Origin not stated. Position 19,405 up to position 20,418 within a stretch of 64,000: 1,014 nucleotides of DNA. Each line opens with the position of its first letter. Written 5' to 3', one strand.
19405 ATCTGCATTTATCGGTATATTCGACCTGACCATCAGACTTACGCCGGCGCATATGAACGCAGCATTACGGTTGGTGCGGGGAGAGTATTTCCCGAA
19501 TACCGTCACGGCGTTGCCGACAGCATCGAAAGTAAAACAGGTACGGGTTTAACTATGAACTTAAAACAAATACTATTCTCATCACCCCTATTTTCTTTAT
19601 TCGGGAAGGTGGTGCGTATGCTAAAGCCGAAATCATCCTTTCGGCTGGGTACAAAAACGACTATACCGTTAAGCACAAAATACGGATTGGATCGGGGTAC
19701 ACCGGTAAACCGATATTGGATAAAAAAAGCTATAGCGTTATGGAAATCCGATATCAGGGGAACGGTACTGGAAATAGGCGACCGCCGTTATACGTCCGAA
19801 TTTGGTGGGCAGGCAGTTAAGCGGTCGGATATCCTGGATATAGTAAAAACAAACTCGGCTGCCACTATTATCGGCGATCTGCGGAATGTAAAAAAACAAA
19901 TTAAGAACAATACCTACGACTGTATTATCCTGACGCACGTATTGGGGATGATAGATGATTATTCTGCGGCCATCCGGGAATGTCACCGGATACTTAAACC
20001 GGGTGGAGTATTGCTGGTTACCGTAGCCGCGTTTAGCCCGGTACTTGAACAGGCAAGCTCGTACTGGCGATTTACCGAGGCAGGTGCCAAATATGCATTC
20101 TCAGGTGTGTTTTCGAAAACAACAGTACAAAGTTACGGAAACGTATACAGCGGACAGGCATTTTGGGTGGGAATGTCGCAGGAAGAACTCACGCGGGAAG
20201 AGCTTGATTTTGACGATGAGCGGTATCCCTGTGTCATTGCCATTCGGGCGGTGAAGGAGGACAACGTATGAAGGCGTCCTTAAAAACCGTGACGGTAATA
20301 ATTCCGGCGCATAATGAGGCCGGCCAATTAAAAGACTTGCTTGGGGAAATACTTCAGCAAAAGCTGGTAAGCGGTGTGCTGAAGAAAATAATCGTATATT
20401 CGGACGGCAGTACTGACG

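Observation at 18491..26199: Translationally coupled module that decorates the glycan (kinase, methyltransferase, deacetylase, pyruvyl transferase) interleaved with GT2 and GT4 enzymes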

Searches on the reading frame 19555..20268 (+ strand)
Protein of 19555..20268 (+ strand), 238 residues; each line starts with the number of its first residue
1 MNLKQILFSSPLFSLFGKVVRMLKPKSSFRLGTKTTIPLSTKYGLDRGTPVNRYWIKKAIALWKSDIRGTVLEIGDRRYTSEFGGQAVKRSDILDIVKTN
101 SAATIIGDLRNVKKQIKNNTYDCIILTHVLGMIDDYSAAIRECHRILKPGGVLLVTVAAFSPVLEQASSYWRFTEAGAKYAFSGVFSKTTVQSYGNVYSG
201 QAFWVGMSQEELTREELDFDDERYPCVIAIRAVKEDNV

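Call 6: search_protein_families(library=pfam, proteins=[window:19555-20268:+], max_evalue=0.01)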
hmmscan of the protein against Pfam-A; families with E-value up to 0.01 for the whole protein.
window:19555-20268:+ (238 aa): 7 families
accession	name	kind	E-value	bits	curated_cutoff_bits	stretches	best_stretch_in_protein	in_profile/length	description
PF13489.12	Methyltransf_23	-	8.5e-10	39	27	1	117-169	78-131/164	Methyltransferase domain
PF08241.18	Methyltransf_11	-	9.2e-10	39.5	21.2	1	104-154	46-94/95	Methyltransferase domain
PF08242.18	Methyltransf_12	-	6.5e-06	27.2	30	1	114-153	60-98/98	Methyltransferase domain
PF13649.12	Methyltransf_25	-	6.7e-06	27.2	27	1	103-151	49-97/97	Methyltransferase domain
PF01209.24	Ubie_methyltran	-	8.8e-05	22.4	20.1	1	115-167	111-165/233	ubiE/COQ5 methyltransferase family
PF13847.12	Methyltransf_31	-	0.00047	20.3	27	1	105-159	59-113/145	Methyltransferase domain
PF05148.21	Methyltransf_8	-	0.0052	17.1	27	1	93-156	98-157/219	Hypothetical methyltransferase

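Call 7: search_protein_families(library=ncbifam, proteins=[window:19555-20268:+], max_evalue=0.01)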
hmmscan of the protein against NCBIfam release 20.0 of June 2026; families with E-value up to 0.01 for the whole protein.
window:19555-20268:+ (238 aa): 17 families
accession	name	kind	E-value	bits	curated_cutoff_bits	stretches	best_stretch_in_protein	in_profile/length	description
NF045667.1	MTase_DVU1556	equivalog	1e-05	25.1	155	1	113-156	77-120/213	DVU_1556 family methyltransferase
NF001240.0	PRK00216.1-1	equivalog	4.4e-05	22.6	378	1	116-164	129-176/251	bifunctional demethylmenaquinone methyltransferase/2-methoxy-6-polyprenyl-1,4-benzoquinol methylase UbiE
NF041536.1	ArsM_DUF2284_UU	exception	6.7e-05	21.4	575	1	113-158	138-183/459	arsenite methyltransferase/DUF2284 domain selenoprotein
NF041537.1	ArsM_AhpD_UU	exception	7.3e-05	21.7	510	1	112-163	137-188/345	arsenite methyltransferase/AhpD domain selenoprotein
NF001241.0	PRK00216.1-2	equivalog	8e-05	22.4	327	1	66-161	80-151/231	demethylmenaquinone methyltransferase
NF043040.1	corrin_prot_MT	hypoth_equivalog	0.00025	20.6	180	1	108-156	98-148/216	corrinoid protein-associated methyltransferase CpaM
TIGR02072.1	BioC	equivalog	0.0003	20.7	184.95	1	102-159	81-136/244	malonyl-ACP O-methyltransferase BioC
NF047649.1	MTase_UXPK_star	exception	0.00033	19.8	460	1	117-156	143-182/283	methyltransferase/UXPK-star double selenoprotein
NF001243.0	PRK00216.1-4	equivalog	0.00052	19.4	235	1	115-163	111-158/237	demethylmenaquinone methyltransferase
TIGR01934.1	MenG_MenH_UbiE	subfamily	0.00081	18.7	158.35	1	116-155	102-141/223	ubiquinone/menaquinone biosynthesis methyltransferase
NF052510.1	methyltran_MpqE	exception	0.00096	18.6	335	1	114-154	110-150/234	methyl-plastoquinone biosynthesis methyltransferase MpqE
TIGR01983.1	UbiG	equivalog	0.0012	18.2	102.95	1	114-156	108-152/228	bifunctional 2-polyprenyl-6-hydroxyphenol methylase/3-demethylubiquinol 3-O-methyltransferase UbiG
NF001244.0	PRK00216.1-5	equivalog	0.0013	18.1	216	1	106-155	106-153/236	bifunctional demethylmenaquinone methyltransferase/2-methoxy-6-polyprenyl-1,4-benzoquinol methylase UbiE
TIGR02752.1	MenG_heptapren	equivalog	0.0018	17.8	419.85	1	115-164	109-157/231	demethylmenaquinone methyltransferase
NF008823.0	PRK11873.1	subfamily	0.0043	16.6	263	1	116-156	142-182/272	arsenite methyltransferase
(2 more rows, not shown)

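Call 24: search_solved_structures(query=window:19555-20268:+, max_evalue=1, show_alignments=2)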
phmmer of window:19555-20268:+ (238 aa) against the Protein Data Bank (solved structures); distinct sequences matched with E-value up to 1: 22.
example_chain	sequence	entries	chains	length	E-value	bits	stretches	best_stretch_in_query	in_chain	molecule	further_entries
1vlm_A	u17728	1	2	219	0.0012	21.5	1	93-159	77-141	SAM-dependent methyltransferase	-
2gs9_A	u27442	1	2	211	0.0059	19.3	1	119-177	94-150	Hypothetical protein TT1324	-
3cc8_A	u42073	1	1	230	0.009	18.7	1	103-177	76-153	Putative methyltransferase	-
7v6h_A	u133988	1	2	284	0.0093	18.6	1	132-188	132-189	Cyclopropane fatty-acyl-phospholipid synthase-like methyltransferase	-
6uak_A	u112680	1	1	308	0.017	17.7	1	104-170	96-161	SAM dependent methyltransferase LahSB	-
6kjg_A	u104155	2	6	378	0.042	16.5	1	116-163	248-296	Dual-functional monooxygenase/methyltransferase psoF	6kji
8xt7_A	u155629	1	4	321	0.045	16.4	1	114-156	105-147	Arsenite methyltransferase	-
3dlc_A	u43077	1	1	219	0.051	16.2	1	93-155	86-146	Putative S-adenosyl-L-methionine-dependent Methyltransferase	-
2yqz_A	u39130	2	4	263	0.22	14.1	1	120-156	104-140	Hypothetical protein TTHA0223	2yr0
6nex_L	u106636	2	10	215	0.37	13.4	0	139-227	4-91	Anitgen binding fragment light chain | Fab h2E2 light chain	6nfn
8ys9_A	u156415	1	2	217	0.42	13.2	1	116-161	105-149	Phosphatidylethanolamine N-methyltransferase/phosphatidyl-N-methylethanolamine N-methyltra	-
7wzf_A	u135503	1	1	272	0.56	12.8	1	101-172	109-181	YunM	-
2avn_A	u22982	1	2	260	0.64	12.6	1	120-167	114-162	ubiquinone/menaquinone biosynthesis methyltransferase-related protein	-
1g38_A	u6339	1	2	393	0.71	12.4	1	130-174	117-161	MODIFICATION METHYLASE TAQI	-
6uv6_A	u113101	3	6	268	0.73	12.4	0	121-185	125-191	D-glucose O-methyltransferase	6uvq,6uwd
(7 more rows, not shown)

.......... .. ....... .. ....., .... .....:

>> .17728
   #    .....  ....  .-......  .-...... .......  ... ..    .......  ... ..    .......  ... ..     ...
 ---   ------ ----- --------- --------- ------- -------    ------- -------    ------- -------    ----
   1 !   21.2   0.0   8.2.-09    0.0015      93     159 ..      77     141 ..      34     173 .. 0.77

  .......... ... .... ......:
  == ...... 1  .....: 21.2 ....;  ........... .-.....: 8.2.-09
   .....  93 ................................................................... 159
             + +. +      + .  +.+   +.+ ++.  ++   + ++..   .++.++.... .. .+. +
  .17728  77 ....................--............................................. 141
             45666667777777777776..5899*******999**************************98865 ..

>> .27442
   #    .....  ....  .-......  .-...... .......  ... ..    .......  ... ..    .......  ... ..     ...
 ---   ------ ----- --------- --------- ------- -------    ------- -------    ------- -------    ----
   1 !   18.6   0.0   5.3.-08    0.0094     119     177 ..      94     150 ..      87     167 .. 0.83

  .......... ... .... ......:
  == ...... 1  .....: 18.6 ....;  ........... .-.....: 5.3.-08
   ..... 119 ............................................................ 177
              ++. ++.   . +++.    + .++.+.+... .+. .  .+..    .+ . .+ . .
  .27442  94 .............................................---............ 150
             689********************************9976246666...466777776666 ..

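Call 29: find_homologous_proteins(query=window:19555-20268:+, max_evalue=0.00001)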
Query window:19555-20268:+ (238 aa): 1008 proteins with E <= 0.00001 among 1528 candidates; the best 120 are listed.
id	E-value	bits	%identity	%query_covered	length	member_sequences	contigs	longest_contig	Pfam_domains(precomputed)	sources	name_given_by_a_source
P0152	1.7e-140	484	100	91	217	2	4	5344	PF13489.13,PF13649.13,PF08241.19,PF08242.19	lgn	-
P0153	6.5e-128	443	83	100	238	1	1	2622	PF13489.13,PF08241.19,PF08242.19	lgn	-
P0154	8.3e-112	390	74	95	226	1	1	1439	PF13489.13,PF13649.13,PF01209.25,PF08241.19,PF08242.19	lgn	-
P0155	1.1e-110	386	72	100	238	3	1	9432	PF13489.13,PF08241.19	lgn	-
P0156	8.7e-78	279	53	94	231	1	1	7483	PF13847.13,PF13489.13,PF08241.19,PF08242.19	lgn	-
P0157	2.1e-77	278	61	83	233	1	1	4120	PF13489.13,PF08241.19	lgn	-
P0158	2.5e-77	277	52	96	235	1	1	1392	PF13489.13,PF08241.19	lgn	-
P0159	1.6e-75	271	56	93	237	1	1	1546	PF13847.13,PF13489.13,PF08241.19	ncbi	-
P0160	5.8e-75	270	56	91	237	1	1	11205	PF13489.13,PF13649.13,PF01209.25,PF08241.19,PF08242.19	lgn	-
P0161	6.3e-75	270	60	83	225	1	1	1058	PF13489.13,PF13649.13,PF08241.19,PF08242.19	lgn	-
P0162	6.6e-75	269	56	91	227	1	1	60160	PF13489.13,PF13649.13,PF08241.19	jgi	jgi:SAM-dependent methyltransferase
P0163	1.1e-74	269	52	96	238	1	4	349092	PF13847.13,PF13489.13,PF08241.19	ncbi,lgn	-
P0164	1.3e-74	268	56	91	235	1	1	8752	PF13489.13,PF01209.25,PF08241.19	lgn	-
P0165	1.7e-74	268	55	94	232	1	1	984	PF13489.13,PF08241.19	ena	-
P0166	2.4e-74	268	57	95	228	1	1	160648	PF13489.13,PF13649.13,PF01209.25,PF08241.19,PF08242.19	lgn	-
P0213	4.9e-67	244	49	94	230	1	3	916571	PF13847.13,PF13489.13,PF08241.19,PF08242.19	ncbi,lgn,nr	ncbi:class I SAM-dependent methyltransferase [Candidatus Woesebacteria bacterium]|nr:class I SAM-dep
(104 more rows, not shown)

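Call 30: find_encoding_contigs(protein=P0163, flank=8000, max_places=2)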
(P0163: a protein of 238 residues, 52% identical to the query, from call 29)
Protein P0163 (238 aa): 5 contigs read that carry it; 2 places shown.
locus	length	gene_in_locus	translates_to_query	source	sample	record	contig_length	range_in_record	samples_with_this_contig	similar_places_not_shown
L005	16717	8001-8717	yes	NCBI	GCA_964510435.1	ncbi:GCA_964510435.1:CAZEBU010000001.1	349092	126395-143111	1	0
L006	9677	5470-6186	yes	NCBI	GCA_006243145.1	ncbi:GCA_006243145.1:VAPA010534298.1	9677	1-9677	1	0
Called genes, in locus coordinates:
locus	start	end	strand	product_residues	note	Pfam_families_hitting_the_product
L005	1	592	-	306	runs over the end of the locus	PF01745:IPT (weak), PF01715:IPPT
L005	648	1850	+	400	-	-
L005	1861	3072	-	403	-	PF00919:UPF0004, PF04055:Radical_SAM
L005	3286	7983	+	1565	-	PF00535:Glycos_transf_2, PF13641:Glyco_tranf_2_3 (weak), PF00535:Glycos_transf_2, PF13641:Glyco_tranf_2_3, PF13632:Glyco_trans_2_3, PF13439:Glyco_transf_4, PF00534:Glycos_transf_1, PF13692:Glyco_trans_1_4, +4 more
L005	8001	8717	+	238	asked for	PF13489:Methyltransf_23 (weak), PF08241:Methyltransf_11, PF13847:Methyltransf_31 (weak)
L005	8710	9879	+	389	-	PF13439:Glyco_transf_4, PF00534:Glycos_transf_1, PF13692:Glyco_trans_1_4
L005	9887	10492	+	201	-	PF00132:Hexapep, PF14602:Hexapep_2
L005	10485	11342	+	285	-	-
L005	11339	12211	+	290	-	PF01636:APH (weak)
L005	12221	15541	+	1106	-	PF00535:Glycos_transf_2, PF13641:Glyco_tranf_2_3, PF01522:Polysacc_deac_1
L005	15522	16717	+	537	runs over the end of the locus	-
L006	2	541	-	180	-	?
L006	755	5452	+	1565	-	PF00535:Glycos_transf_2, PF13641:Glyco_tranf_2_3 (weak), PF00535:Glycos_transf_2, PF13641:Glyco_tranf_2_3, PF13632:Glyco_trans_2_3, PF13439:Glyco_transf_4, PF00534:Glycos_transf_1, PF13692:Glyco_trans_1_4, +4 more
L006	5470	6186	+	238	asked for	PF13489:Methyltransf_23 (weak), PF08241:Methyltransf_11, PF13847:Methyltransf_31 (weak)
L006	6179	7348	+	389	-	PF13439:Glyco_transf_4, PF00534:Glycos_transf_1, PF13692:Glyco_trans_1_4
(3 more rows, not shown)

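Call 31: find_encoding_contigs(protein=P0213, flank=8000, max_places=2)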
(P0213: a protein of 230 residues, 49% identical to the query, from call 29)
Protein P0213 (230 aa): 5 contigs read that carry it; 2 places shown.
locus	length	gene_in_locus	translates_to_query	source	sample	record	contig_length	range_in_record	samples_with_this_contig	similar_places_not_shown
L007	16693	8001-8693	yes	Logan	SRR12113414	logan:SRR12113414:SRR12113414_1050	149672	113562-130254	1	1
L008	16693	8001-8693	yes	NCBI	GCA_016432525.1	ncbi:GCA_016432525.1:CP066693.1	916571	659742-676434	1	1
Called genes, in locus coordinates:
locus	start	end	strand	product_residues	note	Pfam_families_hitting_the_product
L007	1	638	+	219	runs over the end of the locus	PF00160:Pro_isomerase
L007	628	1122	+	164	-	PF00300:His_Phos_1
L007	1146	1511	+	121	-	PF00072:Response_reg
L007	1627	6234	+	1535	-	PF00535:Glycos_transf_2, PF00535:Glycos_transf_2, PF13641:Glyco_tranf_2_3, PF13632:Glyco_trans_2_3, PF13439:Glyco_transf_4, PF00534:Glycos_transf_1, PF13692:Glyco_trans_1_4, PF20706:GT4-conflict, +2 more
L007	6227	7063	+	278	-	PF01636:APH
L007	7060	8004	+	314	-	-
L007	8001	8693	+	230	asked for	PF13489:Methyltransf_23, PF08242:Methyltransf_12 (weak), PF08241:Methyltransf_11, PF13847:Methyltransf_31 (weak)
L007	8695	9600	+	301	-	PF00535:Glycos_transf_2, PF10111:Glyco_tranf_2_2 (weak), PF13641:Glyco_tranf_2_3, PF13632:Glyco_trans_2_3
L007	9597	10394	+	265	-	PF01522:Polysacc_deac_1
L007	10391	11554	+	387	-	PF13439:Glyco_transf_4, PF13579:Glyco_trans_4_4 (weak), PF00534:Glycos_transf_1, PF13692:Glyco_trans_1_4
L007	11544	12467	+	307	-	PF00535:Glycos_transf_2, PF10111:Glyco_tranf_2_2, PF13641:Glyco_tranf_2_3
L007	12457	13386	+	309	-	PF13641:Glyco_tranf_2_3, PF00535:Glycos_transf_2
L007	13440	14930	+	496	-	-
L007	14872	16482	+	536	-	-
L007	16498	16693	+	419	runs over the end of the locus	PF13620:CarboxypepD_reg (faint), PF16371:MetallophosN (faint)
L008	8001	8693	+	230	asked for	PF13489:Methyltransf_23, PF08242:Methyltransf_12 (weak), PF08241:Methyltransf_11, PF13847:Methyltransf_31 (weak)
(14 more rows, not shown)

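Call 32: find_encoding_contigs(protein=P0166, flank=8000, max_places=2)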
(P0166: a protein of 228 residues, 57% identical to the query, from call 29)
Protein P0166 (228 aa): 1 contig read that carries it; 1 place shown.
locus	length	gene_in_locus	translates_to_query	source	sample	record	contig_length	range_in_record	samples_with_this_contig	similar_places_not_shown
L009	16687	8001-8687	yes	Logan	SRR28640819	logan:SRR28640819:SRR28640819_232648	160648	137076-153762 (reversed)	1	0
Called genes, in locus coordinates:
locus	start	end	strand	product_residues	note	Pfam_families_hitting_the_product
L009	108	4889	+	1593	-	PF00535:Glycos_transf_2, PF13641:Glyco_tranf_2_3, PF13641:Glyco_tranf_2_3, PF13632:Glyco_trans_2_3, PF13439:Glyco_transf_4, PF13579:Glyco_trans_4_4, PF00534:Glycos_transf_1, PF20706:GT4-conflict, +2 more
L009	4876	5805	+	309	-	PF00535:Glycos_transf_2, PF13641:Glyco_tranf_2_3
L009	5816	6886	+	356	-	PF13480:Acetyltransf_6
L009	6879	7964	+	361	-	PF13480:Acetyltransf_6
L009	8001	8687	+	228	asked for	PF08241:Methyltransf_11, PF08242:Methyltransf_12 (weak), PF13489:Methyltransf_23, PF01209:Ubie_methyltran (weak), PF13649:Methyltransf_25 (weak)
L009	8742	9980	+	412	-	PF13439:Glyco_transf_4, PF13579:Glyco_trans_4_4 (weak), PF20706:GT4-conflict, PF00534:Glycos_transf_1, PF13692:Glyco_trans_1_4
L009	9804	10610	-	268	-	PF02585:PIG-L (weak)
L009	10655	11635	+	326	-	PF00535:Glycos_transf_2, PF13641:Glyco_tranf_2_3, PF13632:Glyco_trans_2_3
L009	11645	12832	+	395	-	PF13439:Glyco_transf_4, PF13579:Glyco_trans_4_4 (weak), PF00534:Glycos_transf_1, PF13692:Glyco_trans_1_4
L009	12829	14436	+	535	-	-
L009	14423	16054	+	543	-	-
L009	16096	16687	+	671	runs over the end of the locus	-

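Call 48: find_related_loci(query=A2, collection=metagenome_contigs, flank=10000)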
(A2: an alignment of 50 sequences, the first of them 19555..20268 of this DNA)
Query A2 (238 aa) in metagenome_contigs; peptide patterns used: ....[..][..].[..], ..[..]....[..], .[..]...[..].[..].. (x = any residue, [..] = any of these).
600 stretches matched a pattern (row limit reached: there are more); 501 encode a relative of the query (tblastn E <= 1e-3); the best 80 are kept; 80 distinct loci.
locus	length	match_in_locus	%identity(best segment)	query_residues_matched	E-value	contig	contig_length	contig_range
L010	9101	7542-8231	52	8-235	2e-81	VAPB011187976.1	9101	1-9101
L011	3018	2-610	52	34-235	1e-73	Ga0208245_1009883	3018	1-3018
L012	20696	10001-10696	47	1-236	4e-71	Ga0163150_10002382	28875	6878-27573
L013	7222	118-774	49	17-234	1e-70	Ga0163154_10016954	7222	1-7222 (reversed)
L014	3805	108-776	49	12-232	1e-70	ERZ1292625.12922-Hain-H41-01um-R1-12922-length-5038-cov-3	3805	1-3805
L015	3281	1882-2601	47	1-234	3e-68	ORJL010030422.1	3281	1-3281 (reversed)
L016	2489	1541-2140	52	38-234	4e-66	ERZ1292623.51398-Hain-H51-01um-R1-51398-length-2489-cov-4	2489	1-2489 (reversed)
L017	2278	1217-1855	49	21-234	5e-62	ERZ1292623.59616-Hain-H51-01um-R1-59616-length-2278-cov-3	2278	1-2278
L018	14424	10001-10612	50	31-234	2e-61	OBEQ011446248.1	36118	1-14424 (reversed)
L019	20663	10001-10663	45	18-234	6e-57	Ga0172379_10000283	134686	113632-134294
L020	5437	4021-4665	46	21-234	9e-57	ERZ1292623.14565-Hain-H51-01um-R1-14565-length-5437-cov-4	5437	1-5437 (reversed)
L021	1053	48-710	40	8-228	5e-60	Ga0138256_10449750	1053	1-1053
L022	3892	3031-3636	45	38-234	6e-55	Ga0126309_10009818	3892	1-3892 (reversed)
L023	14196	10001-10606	46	38-234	4e-55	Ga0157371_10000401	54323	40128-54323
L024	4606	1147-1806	44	18-236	1e-53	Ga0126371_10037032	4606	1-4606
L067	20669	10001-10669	42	21-238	5e-50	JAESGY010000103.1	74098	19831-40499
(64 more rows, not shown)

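Call 53: search_protein_families(library=pfam, proteins=[L019:7405-8202:+, L019:8206-9186:+, L019:9171-9962:+, L019:10654-11520:+, L019:11514-12167:+, L019:12171-14102:+, L067:8065-9858:+, L067:10630-11685:+, L067:11695-12681:+, L067:6008-7270:+], max_evalue=0.001)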
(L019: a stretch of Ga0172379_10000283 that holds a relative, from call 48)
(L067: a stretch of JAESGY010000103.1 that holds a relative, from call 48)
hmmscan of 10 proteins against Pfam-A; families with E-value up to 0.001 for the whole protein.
L019:7405-8202:+ (266 aa): 1 family
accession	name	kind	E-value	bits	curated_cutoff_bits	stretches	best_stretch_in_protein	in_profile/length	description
PF04991.19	LicD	-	8.2e-37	127.9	22.6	1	26-134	1-106/227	LicD family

L019:8206-9186:+ (327 aa): 0 families

L019:9171-9962:+ (264 aa): 1 family
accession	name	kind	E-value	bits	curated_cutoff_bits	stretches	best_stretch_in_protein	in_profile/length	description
PF05050.19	Methyltransf_21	-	1.6e-14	54.8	22.7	1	79-250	1-173/173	Methyltransferase FkbM domain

L019:10654-11520:+ (289 aa): 1 family
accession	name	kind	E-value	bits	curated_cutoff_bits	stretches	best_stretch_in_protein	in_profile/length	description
PF01522.26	Polysacc_deac_1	-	3.3e-27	95.3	23.1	1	107-247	6-123/124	Polysaccharide deacetylase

L019:11514-12167:+ (218 aa): 0 families

L019:12171-14102:+ (644 aa): 3 families
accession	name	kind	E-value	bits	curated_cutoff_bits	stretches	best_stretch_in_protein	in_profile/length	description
PF00535.33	Glycos_transf_2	-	1.4e-37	129.6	23.3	1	5-173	1-166/168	Glycosyl transferase family 2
PF13641.12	Glyco_tranf_2_3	-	1.3e-12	48.7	27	1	4-122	3-125/230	Glycosyltransferase like family 2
PF10111.15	Glyco_tranf_2_2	-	2e-08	34.5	27.3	1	5-137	1-139/276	Glycosyltransferase like family 2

L067:8065-9858:+ (598 aa): 5 families
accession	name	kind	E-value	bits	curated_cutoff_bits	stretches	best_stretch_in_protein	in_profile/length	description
PF00005.33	ABC_tran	-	2.4e-35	122.5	25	1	373-522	1-137/137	ABC transporter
PF00664.28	ABC_membrane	-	5.5e-28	98.9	28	1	26-288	4-248/274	ABC transporter transmembrane region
PF02463.25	SMC_N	-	3.8e-09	36.7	40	1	478-564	135-211/220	RecF/RecN/SMC N terminal domain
PF13555.12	AAA_29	-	0.00032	20.8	27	1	379-400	18-39/61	P-loop containing region of AAA domain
PF03193.22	RsgA_GTPase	-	0.00091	19.5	30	0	374-405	98-128/174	RsgA GTPase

L067:10630-11685:+ (352 aa): 2 families
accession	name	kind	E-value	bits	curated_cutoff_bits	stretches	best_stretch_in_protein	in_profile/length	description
PF01522.26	Polysacc_deac_1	-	4.7e-26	91.6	23.1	2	247-311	59-123/124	Polysaccharide deacetylase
PF03065.20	Glyco_hydro_57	-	2.1e-05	24.4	21.2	1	233-318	89-175/291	Glycosyl hydrolase family 57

L067:11695-12681:+ (329 aa): 4 families
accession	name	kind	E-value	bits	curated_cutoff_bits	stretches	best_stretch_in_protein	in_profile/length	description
PF00535.33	Glycos_transf_2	-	4.4e-34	118.3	23.3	1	17-140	3-126/168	Glycosyl transferase family 2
PF10111.15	Glyco_tranf_2_2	-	2.8e-22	79.9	27.3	1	22-222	8-207/276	Glycosyltransferase like family 2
PF13641.12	Glyco_tranf_2_3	-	1.2e-10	42.3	27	1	24-207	13-187/230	Glycosyltransferase like family 2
PF13704.12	Glyco_tranf_2_4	-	0.0009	20.1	27.5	0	39-112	17-88/98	Glycosyl transferase family 2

L067:6008-7270:+ (421 aa): 7 families
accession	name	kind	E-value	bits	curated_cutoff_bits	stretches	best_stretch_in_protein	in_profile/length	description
PF03486.20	HI0933_like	-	3.5e-77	259.6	50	1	16-414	2-242/244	HI0933-like protein Rossmann domain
PF22780.1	HI0933_like_1st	-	6.1e-36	124.2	27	1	198-362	1-165/165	HI0933-like protein barrel and H2TH domain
PF07992.20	Pyr_redox_2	-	3e-08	33.9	26.1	1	16-181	2-111/291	Pyridine nucleotide-disulphide oxidoreductase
PF01266.30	DAO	-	7.1e-08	32.8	27.9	0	127-182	151-209/353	FAD dependent oxidoreductase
PF00890.30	FAD_binding_2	-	5e-06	26.4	20.4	0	17-116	2-108/414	FAD binding domain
PF13738.12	Pyr_redox_3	-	0.0001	22.1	30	0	131-179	87-134/305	Pyridine nucleotide-disulphide oxidoreductase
PF01134.28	GIDA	-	0.00022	20.8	22.1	0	370-416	343-382/391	Glucose inhibited division protein A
